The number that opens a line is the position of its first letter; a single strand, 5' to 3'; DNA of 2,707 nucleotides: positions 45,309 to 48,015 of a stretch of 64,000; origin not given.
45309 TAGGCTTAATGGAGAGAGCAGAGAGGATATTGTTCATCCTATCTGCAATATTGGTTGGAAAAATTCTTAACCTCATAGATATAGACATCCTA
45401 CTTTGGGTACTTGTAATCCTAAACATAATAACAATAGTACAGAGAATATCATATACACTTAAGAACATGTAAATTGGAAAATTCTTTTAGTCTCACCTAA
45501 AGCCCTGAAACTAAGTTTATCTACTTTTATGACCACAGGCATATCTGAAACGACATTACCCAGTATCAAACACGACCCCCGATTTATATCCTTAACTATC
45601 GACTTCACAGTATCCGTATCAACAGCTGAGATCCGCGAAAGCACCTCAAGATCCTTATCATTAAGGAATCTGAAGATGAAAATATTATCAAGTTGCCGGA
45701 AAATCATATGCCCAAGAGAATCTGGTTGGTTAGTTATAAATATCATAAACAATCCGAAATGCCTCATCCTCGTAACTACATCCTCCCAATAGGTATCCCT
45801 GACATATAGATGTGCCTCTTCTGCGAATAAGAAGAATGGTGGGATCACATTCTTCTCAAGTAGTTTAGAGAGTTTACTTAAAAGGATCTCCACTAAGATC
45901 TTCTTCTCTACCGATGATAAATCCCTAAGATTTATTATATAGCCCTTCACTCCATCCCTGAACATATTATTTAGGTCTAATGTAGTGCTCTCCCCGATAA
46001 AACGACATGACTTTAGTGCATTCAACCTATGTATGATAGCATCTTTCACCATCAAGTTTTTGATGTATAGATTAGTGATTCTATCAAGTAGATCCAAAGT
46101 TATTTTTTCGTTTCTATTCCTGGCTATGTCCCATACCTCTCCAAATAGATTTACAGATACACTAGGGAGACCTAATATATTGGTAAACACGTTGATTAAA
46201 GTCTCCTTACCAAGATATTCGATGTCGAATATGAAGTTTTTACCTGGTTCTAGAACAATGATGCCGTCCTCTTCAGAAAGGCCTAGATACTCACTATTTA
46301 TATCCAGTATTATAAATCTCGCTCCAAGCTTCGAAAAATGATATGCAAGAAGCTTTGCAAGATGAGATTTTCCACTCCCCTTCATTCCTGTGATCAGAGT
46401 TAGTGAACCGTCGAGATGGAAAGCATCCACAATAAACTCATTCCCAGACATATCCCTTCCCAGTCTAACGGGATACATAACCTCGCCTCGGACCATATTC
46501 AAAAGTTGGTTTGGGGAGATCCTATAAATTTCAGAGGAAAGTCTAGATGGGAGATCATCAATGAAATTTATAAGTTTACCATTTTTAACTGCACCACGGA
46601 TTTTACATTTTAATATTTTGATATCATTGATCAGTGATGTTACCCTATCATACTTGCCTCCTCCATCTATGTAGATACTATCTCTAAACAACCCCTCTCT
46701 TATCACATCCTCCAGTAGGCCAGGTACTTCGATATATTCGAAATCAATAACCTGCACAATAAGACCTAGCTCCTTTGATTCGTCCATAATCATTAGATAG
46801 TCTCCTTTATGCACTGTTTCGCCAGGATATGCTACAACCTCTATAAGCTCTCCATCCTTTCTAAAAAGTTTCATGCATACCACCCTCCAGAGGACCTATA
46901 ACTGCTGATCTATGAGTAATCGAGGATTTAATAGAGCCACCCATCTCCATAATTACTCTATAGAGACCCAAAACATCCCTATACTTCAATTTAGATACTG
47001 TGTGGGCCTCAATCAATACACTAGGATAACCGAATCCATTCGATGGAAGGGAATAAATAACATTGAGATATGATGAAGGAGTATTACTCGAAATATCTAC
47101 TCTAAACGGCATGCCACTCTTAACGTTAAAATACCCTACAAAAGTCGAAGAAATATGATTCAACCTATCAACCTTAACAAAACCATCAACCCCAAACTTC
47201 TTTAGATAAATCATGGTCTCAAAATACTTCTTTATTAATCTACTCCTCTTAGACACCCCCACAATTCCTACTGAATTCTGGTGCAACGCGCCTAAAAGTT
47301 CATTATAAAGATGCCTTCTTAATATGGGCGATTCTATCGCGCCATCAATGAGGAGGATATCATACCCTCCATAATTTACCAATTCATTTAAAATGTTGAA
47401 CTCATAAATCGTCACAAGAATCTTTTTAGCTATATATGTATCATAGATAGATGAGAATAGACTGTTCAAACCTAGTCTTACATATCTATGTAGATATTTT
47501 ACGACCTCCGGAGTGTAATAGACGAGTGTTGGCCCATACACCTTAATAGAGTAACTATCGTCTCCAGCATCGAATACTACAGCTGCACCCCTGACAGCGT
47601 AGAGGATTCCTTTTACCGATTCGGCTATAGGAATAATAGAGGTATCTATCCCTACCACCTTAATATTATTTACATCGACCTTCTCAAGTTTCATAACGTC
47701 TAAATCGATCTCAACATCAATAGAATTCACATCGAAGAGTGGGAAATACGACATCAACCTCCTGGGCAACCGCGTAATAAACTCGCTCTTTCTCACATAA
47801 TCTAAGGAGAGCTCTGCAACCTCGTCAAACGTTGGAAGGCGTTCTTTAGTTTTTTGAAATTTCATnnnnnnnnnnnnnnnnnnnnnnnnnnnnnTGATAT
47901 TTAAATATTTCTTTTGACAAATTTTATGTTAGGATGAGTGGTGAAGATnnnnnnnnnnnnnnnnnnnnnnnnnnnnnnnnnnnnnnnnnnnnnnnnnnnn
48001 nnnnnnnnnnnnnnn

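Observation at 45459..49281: Candidate five-gene module: NurA-like nuclease, HerA-like ATPase and three paralogous small wHTH proteins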

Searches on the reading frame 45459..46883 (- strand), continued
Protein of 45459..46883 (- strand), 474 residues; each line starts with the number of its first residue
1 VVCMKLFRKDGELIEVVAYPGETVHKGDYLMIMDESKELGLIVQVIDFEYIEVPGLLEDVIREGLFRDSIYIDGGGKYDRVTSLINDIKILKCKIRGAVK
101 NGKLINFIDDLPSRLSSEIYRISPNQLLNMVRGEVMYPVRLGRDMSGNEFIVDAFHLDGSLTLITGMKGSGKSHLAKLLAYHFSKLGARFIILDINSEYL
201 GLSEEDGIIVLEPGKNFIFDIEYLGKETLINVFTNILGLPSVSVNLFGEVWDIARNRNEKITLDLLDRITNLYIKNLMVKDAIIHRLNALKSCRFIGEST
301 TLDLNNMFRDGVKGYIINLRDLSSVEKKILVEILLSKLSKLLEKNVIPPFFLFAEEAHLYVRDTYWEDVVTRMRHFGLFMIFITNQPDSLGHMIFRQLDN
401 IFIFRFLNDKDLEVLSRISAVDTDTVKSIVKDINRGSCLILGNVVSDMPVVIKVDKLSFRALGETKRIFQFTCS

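Call 84: predict_structure(alignment_id=A7)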
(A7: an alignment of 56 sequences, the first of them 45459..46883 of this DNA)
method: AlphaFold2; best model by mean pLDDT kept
length: 474 residues; sequences in the alignment: 56
mean_pLDDT: 87.0   pTM: 0.85
mean pLDDT of the five models: 87.0, 85.9, 85.8, 85.3, 85.0
residues with pLDDT >= 90: 273; 70-90: 150; 50-70: 39; < 50: 12
segments of 3 or more residues with pLDDT < 50: 71-77
pLDDT, mean of each block of 10 residues (from residue 1): 76 88 88 89 91 65 58 47 73 91 78 84 89 88 92 92 93 94 94 93 92 95 94 93 94 92 95 94 96 93 91 95 95 94 95 93 80 90 90 86 91 84 90 92 92 87 60 54
secondary structure, 60 per line:
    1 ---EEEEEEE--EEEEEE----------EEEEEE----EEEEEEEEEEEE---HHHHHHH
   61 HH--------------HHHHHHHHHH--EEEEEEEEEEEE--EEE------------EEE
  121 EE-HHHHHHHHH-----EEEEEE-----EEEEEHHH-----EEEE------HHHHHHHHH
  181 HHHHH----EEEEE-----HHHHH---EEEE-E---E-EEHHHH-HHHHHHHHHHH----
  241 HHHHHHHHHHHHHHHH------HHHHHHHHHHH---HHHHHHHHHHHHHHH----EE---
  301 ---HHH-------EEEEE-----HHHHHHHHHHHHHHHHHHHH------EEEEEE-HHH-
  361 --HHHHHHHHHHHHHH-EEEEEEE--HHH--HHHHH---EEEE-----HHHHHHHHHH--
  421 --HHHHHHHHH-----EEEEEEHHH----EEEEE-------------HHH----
elements in order: E4-10 E13-18 E29-34 E39-50 H54-62 H77-86 E89-100 E103-105 E118-122 H124-132 E138-143 E149-153 E162-165 H172-185 E190-194 H200-204 E208-211 H221-224 H226-236 H241-256 H263-273 H277-291 E314-318 H324-343 E350-355 H363-376 E378-384 H392-396 E400-403 H409-418 H423-431 E437-442 E450-454

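Call 88: fold_search(model_id=the predicted structure, library=pdb)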
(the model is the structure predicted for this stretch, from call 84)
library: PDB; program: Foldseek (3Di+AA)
matches with E <= 10: 1551; with E <= 0.001: 317
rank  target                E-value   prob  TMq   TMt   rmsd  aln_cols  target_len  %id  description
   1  4d2i_B                3.4e-23  1.00  0.75  0.77   5.6       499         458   15  Crystal structure of the HerA hexameric DNA translocase from Sulfolobus solfataricus bound to AMP-PNP (released 2014-12-03)
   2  9x1m_A                1.0e-22  1.00  0.69  0.58   5.8       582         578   14  The cryo-EM structure of HerA-NurA complex with AMPPNP and dsDNA from Thermococcus kodakarensis (released 2026-02-04)
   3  8sub_N                5.4e-22  1.00  0.63  0.53   7.2       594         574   15  E. coli SIR2-HerA complex (dodecamer SIR2 pentamer HerA) (released 2023-12-27)
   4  8j4u_Q                9.1e-22  1.00  0.64  0.56   7.3       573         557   16  Structure of HerA-Sir2 complex from Escherichia coli Nezha system (released 2024-01-03)
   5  4d2i_A                1.3e-21  1.00  0.72  0.73   5.8       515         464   16  Crystal structure of the HerA hexameric DNA translocase from Sulfolobus solfataricus bound to AMP-PNP (released 2014-12-03)
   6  8wld_A                1.5e-21  1.00  0.67  0.66   6.3       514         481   16  Cryo-EM structure of SIR2/HerA antiphage complex (released 2024-09-11)
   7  8wod_D                1.9e-21  1.00  0.68  0.66   6.2       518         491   17  Cryo-EM structure of SIR2/HerA complex (released 2024-09-11)
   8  8wfd_C                1.9e-21  1.00  0.63  0.55   7.8       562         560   14  The cryo-EM structure of TdpAB in complex with AMPPNP and DNA (released 2025-01-22)
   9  8yhx_A                2.2e-21  1.00  0.66  0.57   9.9       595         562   14  Cryo-EM structure of the trimeric HerA (released 2024-11-06)
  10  9x1l_A                3.2e-21  1.00  0.62  0.52   8.0       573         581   16  The cryo-EM structure of HerA-NurA complex with AMPPNP from Thermococcus kodakarensis (released 2026-02-04)
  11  8wfd_F                4.4e-21  1.00  0.66  0.57   7.0       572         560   15  The cryo-EM structure of TdpAB in complex with AMPPNP and DNA (released 2025-01-22)
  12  8wfd_A                4.4e-21  1.00  0.64  0.55   7.1       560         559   15  The cryo-EM structure of TdpAB in complex with AMPPNP and DNA (released 2025-01-22)
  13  8j4u_P                7.8e-21  1.00  0.65  0.56   7.1       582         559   15  Structure of HerA-Sir2 complex from Escherichia coli Nezha system (released 2024-01-03)
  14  8sub_Q                7.8e-21  1.00  0.65  0.57   6.9       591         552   16  E. coli SIR2-HerA complex (dodecamer SIR2 pentamer HerA) (released 2023-12-27)
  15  8wfd_E                8.3e-21  1.00  0.64  0.54   7.4       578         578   15  The cryo-EM structure of TdpAB in complex with AMPPNP and DNA (released 2025-01-22)
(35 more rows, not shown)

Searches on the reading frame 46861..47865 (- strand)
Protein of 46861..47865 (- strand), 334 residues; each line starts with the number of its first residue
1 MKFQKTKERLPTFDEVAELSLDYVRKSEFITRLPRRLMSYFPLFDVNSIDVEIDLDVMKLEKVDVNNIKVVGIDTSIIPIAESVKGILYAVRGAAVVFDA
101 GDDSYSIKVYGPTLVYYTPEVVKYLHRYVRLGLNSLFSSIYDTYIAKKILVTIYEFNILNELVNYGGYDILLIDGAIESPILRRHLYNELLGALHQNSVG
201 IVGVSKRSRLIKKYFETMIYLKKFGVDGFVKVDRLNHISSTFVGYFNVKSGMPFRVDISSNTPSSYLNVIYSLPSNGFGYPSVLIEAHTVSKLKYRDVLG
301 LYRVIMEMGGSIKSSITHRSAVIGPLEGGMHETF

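Call 3: search_protein_families(library=pfam, proteins=[window:46861-47865:-], max_evalue=1)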
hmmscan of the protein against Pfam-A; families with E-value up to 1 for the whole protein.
window:46861-47865:- (334 aa): 1 family
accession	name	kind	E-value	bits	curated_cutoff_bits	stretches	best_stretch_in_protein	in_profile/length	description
PF09376.16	NurA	-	2.4e-05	24.4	21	1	69-292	2-253/254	NurA domain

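Call 4: search_protein_families(library=ncbifam, proteins=[window:46861-47865:-], max_evalue=1)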
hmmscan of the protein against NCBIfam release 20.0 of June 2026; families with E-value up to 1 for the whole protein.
window:46861-47865:- (334 aa): 1 family
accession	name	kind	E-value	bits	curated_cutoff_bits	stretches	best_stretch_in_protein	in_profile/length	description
TIGR04044.1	MSMEG_0572_fam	equivalog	0.0022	17.7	109.85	1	194-247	41-94/159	MSMEG_0572/Sll0783 family nitrogen starvation response protein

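Call 5: search_protein_families(library=padloc, proteins=[window:46861-47865:-], max_evalue=1)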
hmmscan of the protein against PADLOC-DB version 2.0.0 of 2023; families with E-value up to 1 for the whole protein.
window:46861-47865:- (334 aa): 0 families

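Call 12: search_solved_structures(query=window:46861-47865:-, max_evalue=1)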
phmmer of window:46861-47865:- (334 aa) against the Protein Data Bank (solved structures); distinct sequences matched with E-value up to 1: 0.

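Call 47: search_solved_structures(query=A5, max_evalue=1, show_alignments=1)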
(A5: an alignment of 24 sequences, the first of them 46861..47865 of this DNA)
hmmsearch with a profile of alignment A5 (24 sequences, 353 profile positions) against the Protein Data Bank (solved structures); distinct sequences matched with E-value up to 1: 2.
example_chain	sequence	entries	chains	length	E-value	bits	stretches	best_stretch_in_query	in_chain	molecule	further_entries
2ygk_A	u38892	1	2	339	1.2e-06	30.9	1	229-325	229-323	NURA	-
8vis_A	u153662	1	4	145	0.65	12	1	242-281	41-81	Transmembrane protease serine 11D non-catalytic chain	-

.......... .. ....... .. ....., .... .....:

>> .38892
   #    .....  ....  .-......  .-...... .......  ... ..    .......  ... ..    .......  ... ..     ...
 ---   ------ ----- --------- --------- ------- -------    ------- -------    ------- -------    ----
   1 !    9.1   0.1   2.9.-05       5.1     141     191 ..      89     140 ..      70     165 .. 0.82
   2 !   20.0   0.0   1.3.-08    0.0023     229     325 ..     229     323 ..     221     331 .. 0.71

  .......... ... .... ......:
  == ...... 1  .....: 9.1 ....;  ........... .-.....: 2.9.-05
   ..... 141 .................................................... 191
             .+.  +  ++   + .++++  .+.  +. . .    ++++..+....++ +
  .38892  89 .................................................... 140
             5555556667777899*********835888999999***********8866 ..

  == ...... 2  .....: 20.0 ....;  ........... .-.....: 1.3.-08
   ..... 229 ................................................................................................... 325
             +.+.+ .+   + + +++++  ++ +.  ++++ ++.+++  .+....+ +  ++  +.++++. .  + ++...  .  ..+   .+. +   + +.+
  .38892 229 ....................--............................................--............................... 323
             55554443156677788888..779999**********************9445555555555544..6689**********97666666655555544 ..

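Call 73: search_protein_families(library=phrogs, proteins=[window:46861-47865:-], max_evalue=0.01)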
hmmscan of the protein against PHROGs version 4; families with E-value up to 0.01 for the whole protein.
window:46861-47865:- (334 aa): 0 families
